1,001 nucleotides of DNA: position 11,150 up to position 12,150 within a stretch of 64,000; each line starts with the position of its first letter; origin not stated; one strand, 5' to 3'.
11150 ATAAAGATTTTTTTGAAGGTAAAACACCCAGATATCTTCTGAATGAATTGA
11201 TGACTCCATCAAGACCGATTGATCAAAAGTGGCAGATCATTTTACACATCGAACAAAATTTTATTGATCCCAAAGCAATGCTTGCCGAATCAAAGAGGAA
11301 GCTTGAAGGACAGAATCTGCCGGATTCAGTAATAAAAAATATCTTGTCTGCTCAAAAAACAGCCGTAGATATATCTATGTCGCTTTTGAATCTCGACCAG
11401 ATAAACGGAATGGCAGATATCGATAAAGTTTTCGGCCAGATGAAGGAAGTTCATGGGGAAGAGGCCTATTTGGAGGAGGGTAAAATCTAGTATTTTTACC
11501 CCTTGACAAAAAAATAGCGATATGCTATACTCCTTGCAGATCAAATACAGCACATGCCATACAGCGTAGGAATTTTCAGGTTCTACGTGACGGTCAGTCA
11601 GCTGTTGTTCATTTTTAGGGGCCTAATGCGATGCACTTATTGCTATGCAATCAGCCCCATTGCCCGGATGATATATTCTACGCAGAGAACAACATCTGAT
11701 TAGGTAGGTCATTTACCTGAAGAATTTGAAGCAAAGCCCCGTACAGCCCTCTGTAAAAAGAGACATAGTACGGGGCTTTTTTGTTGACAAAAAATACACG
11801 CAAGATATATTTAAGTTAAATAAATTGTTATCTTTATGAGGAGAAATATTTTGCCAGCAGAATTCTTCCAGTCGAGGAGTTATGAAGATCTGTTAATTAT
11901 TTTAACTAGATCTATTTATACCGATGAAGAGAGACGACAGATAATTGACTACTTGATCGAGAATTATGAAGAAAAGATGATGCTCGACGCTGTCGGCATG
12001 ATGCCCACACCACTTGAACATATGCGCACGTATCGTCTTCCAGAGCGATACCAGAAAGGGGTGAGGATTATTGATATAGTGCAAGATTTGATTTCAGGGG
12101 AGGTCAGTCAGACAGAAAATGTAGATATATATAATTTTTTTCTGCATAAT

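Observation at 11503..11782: Orphan promoter/terminator unit with no ORF: candidate roughly 245-nt structured sRNA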

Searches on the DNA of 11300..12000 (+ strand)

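Call 4: search_rna_families(source=window, start=11300, end=12000, threshold=evalue, max_evalue=10, show_alignments=3)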
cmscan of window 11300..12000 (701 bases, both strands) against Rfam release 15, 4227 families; matches with E-value up to 10: 11.
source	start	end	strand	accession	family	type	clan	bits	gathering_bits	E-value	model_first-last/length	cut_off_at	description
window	11725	11840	-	RF04312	trpB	Cis-reg;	-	27.5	59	0.13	1-107/107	no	trpB ncRNA motif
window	11673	11822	+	RF03532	SQ2397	Cis-reg;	-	24.1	100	0.058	1-243/243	no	Cis-regulator of HTH transcription factor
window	11441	11518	+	RF02111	IS009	Gene;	-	20.9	117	0.011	1-199/199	no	IS009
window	11735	11825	-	RF02822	Srn266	Gene; sRNA;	-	19.9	63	1.3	1-112/112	no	Streptococcus RNA 266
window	11661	11787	+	RF04312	trpB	Cis-reg;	-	19.7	59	4.3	1-107/107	no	trpB ncRNA motif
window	11730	11782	+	RF01791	F6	Gene; sRNA;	-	18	46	2.1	1-57/57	no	F6 TB sRNA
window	11731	11782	-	RF01791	F6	Gene; sRNA;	-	17.2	46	3.4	1-57/57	no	F6 TB sRNA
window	11730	11860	-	RF02450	ncr1175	Gene; sRNA;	-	15.7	60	4.4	1-110/110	no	Bacillus sRNA ncr1175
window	11709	11784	+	RF00506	Thr_leader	Cis-reg; leader;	-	13.8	55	9.7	1-118/118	no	Threonine operon leader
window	11703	11855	+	RF00117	C0719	Gene; sRNA;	-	12.9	50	1.2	1-222/222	no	C0719 RNA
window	11779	11823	+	RF02350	psRNA6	Gene; sRNA;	-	8.8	60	7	1-333/333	no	Nitrosomonas sRNA psRNA6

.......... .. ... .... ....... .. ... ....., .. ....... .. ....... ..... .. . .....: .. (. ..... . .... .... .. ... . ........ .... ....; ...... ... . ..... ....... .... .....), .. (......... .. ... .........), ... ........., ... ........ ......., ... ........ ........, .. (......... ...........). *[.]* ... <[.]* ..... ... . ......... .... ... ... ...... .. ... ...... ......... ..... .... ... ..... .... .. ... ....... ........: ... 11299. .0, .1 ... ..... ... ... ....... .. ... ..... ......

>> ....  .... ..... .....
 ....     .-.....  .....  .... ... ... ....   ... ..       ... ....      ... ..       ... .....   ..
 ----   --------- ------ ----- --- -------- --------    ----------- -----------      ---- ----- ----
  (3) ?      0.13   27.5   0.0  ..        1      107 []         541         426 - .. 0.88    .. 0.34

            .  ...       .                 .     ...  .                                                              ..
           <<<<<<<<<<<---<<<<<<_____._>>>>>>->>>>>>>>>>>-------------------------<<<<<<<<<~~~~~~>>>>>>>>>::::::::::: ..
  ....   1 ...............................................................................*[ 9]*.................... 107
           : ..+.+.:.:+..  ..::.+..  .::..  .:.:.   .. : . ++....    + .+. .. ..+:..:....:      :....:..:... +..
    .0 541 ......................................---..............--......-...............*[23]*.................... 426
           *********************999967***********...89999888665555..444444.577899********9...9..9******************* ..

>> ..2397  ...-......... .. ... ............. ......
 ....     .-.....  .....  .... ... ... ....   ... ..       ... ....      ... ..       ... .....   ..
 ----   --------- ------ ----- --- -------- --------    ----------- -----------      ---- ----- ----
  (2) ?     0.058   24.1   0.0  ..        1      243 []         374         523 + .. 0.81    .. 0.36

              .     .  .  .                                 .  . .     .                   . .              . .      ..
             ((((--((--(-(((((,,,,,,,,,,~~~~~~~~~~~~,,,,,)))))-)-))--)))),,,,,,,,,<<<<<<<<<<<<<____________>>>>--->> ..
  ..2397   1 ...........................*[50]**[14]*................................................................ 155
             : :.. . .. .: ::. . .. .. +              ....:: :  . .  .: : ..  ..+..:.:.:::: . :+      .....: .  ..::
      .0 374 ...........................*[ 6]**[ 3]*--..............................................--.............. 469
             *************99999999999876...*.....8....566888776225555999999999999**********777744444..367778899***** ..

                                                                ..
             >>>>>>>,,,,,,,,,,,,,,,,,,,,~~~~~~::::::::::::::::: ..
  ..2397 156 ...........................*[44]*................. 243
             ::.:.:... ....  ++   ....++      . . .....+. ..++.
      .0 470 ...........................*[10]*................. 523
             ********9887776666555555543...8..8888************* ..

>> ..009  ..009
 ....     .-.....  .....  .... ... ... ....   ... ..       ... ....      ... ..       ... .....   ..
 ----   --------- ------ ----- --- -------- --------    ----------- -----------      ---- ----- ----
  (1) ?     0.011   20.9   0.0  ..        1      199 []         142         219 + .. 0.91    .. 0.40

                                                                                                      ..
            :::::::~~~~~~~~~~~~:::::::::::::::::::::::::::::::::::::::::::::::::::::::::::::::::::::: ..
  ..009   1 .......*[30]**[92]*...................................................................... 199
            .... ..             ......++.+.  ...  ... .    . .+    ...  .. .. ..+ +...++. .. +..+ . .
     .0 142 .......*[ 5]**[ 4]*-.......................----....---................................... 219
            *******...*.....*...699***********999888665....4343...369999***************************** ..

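Call 66: search_dna_similar(query=window:11500-11790:+, collection=phages, mode=distant, max_evalue=0.01)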
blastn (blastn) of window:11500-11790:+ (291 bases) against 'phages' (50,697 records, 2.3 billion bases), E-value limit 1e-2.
No match.

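Call 67: search_dna_similar(query=window:11500-11790:+, collection=plasmids, mode=distant, max_evalue=0.01)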
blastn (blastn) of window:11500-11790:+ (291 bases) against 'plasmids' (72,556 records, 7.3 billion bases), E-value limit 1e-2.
No match.

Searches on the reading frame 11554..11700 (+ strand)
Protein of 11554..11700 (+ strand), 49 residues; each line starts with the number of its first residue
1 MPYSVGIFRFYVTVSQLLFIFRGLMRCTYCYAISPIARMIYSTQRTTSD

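Call 23: find_homologous_proteins(query=A2, max_evalue=10)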
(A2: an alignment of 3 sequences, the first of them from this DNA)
Query A2 (3 sequences) (49 aa, profile of the alignment): 1 proteins with E <= 10 among 11 candidates.
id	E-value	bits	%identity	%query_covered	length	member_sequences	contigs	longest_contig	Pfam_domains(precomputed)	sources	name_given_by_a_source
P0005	3.6e-29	118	66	96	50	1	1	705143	-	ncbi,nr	ncbi:hypothetical protein IPJ63_02895 [Candidatus Nomurabacteria bacterium]|nr:MAG: hypothetical pro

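Call 24: find_related_loci(query=A2, collection=genome_contigs, flank=5000)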
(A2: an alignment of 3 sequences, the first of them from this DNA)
Query A2 (49 aa) in genome_contigs; peptide patterns used: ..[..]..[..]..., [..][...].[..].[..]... (x = any residue, [..] = any of these).
8 stretches matched a pattern; 1 encode a relative of the query (tblastn E <= 1e-3); 1 distinct loci.
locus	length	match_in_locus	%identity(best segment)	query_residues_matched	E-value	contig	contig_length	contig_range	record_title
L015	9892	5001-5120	43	16-49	1e-5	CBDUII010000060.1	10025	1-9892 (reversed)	MAG TPA_asm: uncultured bacterium isolate SRR12887795_binner13_Refined_1 genome assembly, contig: ERZ24945578.841, whole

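Call 27: find_related_loci(query=A2, collection=metagenome_contigs, flank=4000)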
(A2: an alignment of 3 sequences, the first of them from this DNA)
Query A2 (49 aa) in metagenome_contigs; peptide patterns used: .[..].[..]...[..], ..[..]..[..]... (x = any residue, [..] = any of these).
88 stretches matched a pattern, but none encodes a relative of the query by tblastn (E <= 1e-3).

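Call 42: search_protein_representatives(alignment_id=A3)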
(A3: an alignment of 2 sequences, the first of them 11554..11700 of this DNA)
Query: 2 sequences, 50 profile positions. Proteins with E-value up to 0.001 (for the whole library): 3; up to 1e-10: 1; up to 1e-30: 1. The best 3 are listed.
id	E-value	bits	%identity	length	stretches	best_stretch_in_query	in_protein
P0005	8.4e-33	128.2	-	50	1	1-50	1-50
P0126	1.8e-04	37.4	-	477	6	6-29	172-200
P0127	6.5e-04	35.7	-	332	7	33-45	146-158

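Call 54: search_protein_families(library=pfam, proteins=[window:11554-11700:+], max_evalue=10)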
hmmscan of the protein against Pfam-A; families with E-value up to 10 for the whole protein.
seq(49 aa): 0 families

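Call 55: search_protein_families(library=ncbifam, proteins=[window:11554-11700:+], max_evalue=10)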
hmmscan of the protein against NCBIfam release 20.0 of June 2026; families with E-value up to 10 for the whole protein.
seq(49 aa): 0 families

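Call 61: predict_structure(alignment_id=A3)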
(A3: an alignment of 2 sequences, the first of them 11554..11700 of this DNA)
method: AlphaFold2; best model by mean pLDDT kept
length: 49 residues; sequences in the alignment: 2
mean_pLDDT: 68.2   pTM: 0.35
mean pLDDT of the five models: 68.2, 68.1, 67.7, 65.5, 65.4
residues with pLDDT >= 90: 0; 70-90: 20; 50-70: 28; < 50: 1
segments of 3 or more residues with pLDDT < 50: none
pLDDT, mean of each block of 10 residues (from residue 1): 72 87 69 58 55
secondary structure, 60 per line:
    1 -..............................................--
elements in order: H2-47

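Call 65: find_related_loci(query=A2, collection=viral_contigs, flank=3000)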
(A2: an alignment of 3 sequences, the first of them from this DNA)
Query A2 (49 aa) in viral_contigs; peptide patterns used: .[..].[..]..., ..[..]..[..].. (x = any residue, [..] = any of these).
74 stretches matched a pattern, but none encodes a relative of the query by tblastn (E <= 1e-3).

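Call 68: search_protein_families(library=phrogs, proteins=[window:11554-11700:+], max_evalue=1)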
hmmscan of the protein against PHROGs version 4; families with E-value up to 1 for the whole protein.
seq(49 aa): 0 families
